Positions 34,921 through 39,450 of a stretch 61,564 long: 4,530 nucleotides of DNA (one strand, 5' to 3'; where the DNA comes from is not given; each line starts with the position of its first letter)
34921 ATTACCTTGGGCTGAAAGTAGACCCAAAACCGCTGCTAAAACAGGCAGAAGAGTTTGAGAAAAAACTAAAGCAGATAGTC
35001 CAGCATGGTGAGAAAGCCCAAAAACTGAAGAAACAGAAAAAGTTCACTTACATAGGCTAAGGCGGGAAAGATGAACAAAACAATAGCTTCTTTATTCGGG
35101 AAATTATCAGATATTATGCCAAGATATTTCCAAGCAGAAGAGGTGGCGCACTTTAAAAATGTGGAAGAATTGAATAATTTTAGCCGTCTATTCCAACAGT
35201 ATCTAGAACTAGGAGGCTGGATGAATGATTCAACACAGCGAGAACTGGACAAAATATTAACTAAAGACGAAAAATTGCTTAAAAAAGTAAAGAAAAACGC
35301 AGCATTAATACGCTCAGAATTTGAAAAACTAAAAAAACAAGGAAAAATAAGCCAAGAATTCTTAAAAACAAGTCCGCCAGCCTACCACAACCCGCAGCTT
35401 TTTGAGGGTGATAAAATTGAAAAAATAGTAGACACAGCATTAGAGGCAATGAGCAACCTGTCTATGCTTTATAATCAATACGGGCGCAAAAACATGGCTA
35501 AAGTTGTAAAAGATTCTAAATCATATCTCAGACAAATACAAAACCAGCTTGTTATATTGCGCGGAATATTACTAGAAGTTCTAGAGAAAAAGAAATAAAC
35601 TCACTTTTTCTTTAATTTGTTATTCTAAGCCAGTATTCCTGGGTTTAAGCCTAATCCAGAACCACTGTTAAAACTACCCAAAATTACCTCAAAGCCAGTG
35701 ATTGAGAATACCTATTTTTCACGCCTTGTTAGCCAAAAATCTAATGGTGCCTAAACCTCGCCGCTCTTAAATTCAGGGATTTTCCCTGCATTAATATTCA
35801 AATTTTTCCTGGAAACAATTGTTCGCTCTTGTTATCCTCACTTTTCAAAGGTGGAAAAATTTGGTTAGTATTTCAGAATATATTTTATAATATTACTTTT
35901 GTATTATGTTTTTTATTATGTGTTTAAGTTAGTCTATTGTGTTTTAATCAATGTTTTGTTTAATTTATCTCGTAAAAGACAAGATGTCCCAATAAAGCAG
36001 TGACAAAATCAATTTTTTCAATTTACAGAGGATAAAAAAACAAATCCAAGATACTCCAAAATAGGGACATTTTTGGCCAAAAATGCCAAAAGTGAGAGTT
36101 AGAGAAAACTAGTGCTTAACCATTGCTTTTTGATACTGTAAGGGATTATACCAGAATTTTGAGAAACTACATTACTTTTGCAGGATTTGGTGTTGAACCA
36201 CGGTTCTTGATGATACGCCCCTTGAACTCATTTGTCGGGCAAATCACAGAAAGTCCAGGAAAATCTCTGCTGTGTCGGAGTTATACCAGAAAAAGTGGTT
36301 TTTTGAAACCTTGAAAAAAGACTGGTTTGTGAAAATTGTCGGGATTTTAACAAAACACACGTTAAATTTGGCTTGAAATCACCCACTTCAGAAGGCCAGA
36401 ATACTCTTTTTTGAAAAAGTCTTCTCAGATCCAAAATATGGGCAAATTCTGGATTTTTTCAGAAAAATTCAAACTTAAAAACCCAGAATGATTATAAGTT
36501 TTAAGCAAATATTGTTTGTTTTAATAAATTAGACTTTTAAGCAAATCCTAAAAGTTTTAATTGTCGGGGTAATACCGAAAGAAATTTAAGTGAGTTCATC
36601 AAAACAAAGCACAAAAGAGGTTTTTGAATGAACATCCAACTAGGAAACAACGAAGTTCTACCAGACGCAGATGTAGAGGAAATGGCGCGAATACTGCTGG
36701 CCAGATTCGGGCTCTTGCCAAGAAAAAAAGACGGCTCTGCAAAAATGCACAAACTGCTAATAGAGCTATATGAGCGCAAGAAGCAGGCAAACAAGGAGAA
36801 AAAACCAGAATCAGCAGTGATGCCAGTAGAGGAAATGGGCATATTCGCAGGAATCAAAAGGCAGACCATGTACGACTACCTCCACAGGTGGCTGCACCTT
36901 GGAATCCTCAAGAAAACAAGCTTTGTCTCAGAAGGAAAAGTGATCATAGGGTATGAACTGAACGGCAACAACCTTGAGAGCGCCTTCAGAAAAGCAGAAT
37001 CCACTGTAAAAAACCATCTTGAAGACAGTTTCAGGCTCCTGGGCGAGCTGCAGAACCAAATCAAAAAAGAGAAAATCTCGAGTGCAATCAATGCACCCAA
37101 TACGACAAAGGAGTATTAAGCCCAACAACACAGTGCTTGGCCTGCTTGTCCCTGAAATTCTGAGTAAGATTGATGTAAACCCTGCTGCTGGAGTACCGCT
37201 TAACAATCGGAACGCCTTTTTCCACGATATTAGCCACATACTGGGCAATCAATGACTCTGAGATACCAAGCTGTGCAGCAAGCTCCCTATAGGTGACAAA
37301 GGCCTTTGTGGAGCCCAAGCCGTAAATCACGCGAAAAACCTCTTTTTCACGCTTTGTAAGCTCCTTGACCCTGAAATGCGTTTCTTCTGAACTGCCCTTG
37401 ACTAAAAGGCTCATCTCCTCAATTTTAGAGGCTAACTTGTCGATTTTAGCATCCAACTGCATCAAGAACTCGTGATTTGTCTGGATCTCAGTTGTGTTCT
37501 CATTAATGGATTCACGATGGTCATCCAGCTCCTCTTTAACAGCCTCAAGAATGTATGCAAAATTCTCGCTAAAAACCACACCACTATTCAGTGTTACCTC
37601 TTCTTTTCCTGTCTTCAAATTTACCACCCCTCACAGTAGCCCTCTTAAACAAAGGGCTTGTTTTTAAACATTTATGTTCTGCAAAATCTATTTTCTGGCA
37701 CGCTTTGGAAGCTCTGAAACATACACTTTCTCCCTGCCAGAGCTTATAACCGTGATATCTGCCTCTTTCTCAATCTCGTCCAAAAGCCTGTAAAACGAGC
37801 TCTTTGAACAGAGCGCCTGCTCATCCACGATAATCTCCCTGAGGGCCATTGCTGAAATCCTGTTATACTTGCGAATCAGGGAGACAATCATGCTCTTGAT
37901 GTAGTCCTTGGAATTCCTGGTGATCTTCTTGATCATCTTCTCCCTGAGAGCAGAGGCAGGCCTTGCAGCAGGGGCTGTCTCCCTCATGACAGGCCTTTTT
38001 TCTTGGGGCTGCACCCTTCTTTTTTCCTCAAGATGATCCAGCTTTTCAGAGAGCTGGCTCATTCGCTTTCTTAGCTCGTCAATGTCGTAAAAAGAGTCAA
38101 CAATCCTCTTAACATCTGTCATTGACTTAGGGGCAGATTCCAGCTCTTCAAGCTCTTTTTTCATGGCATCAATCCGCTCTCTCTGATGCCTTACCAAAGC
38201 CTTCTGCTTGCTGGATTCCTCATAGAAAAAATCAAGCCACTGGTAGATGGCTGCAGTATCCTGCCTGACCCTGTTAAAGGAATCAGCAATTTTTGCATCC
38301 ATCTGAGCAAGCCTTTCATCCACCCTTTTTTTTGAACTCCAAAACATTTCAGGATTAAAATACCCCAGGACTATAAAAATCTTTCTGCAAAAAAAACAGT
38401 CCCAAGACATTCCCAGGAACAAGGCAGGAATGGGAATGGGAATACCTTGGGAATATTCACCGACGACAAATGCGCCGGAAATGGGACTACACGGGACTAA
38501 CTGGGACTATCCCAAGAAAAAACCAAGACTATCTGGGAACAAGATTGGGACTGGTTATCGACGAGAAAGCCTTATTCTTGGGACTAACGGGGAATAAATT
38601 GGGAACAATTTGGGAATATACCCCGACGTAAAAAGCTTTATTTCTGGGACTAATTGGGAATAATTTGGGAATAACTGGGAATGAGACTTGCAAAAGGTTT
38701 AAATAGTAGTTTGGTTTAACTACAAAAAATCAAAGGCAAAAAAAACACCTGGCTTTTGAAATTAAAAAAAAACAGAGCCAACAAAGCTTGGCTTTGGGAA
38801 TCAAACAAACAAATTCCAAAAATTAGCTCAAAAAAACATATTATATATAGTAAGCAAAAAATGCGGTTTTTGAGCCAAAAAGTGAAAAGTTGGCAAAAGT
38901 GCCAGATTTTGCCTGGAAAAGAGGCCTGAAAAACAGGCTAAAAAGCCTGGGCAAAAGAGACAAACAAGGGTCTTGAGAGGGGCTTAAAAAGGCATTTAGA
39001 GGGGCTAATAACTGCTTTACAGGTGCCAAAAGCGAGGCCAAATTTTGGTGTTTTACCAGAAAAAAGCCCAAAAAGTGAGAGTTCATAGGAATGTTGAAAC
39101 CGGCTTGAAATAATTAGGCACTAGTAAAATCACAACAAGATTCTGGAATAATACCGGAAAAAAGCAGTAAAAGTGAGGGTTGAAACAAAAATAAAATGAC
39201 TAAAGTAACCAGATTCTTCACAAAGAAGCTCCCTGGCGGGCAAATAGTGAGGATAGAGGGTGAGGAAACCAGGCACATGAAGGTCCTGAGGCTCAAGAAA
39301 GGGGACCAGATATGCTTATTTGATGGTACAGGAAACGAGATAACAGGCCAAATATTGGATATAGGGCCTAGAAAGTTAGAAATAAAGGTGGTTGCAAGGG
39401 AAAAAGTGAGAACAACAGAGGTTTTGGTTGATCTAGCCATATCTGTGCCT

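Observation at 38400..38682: Dense iteron-like array of about 19 TGGGA(A/C)(T/C) sites upstream of a coiled-coil/winged-helix gene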

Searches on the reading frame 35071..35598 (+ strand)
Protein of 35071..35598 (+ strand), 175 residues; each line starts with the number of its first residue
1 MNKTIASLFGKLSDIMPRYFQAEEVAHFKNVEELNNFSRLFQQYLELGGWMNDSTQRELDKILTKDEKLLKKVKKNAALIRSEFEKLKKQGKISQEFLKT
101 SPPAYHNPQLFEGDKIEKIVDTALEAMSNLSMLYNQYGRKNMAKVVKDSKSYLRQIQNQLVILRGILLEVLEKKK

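Call 8: search_protein_families(library=pfam, proteins=[window:35071-35598:+], max_evalue=0.1)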
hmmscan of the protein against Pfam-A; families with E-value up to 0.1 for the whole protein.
window:35071-35598:+ (175 aa): 1 family
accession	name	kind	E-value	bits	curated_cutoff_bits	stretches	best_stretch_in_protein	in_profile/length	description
PF17326.7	DUF5365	-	0.012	16.5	26.3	1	2-39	12-50/116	Family of unknown function (DUF5365)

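Call 53: search_protein_families(library=ncbifam, proteins=[window:35071-35598:+], max_evalue=0.01)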
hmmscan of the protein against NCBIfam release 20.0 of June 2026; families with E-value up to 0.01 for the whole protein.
window:35071-35598:+ (175 aa): 0 families

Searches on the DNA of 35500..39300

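Call 12: search_rna_families(source=window, start=35500, end=39300, threshold=evalue, max_evalue=10)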
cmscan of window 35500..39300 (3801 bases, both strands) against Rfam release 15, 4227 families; matches with E-value up to 10: 4.
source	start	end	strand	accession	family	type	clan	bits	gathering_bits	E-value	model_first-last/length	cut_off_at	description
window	37915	38011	+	RF00519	suhB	Gene; sRNA;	CL00108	24.3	41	0.059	1-77/77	no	Makes More Granules Regulator RNA (mmgR)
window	37871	37942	-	RF00204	snoR12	Gene; snRNA; snoRNA; CD-box;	-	20.6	39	2.3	1-83/83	no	Small nucleolar RNA R12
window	37049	37092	+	RF00382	DnaX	Cis-reg; frameshift_element;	-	18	35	1.1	1-65/65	no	DnaX ribosomal frameshifting element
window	39022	39172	-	RF02188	ST7-OT4_2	Gene; lncRNA;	-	16.7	55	8.4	1-172/172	no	ST7 overlapping transcript 4 conserved region 2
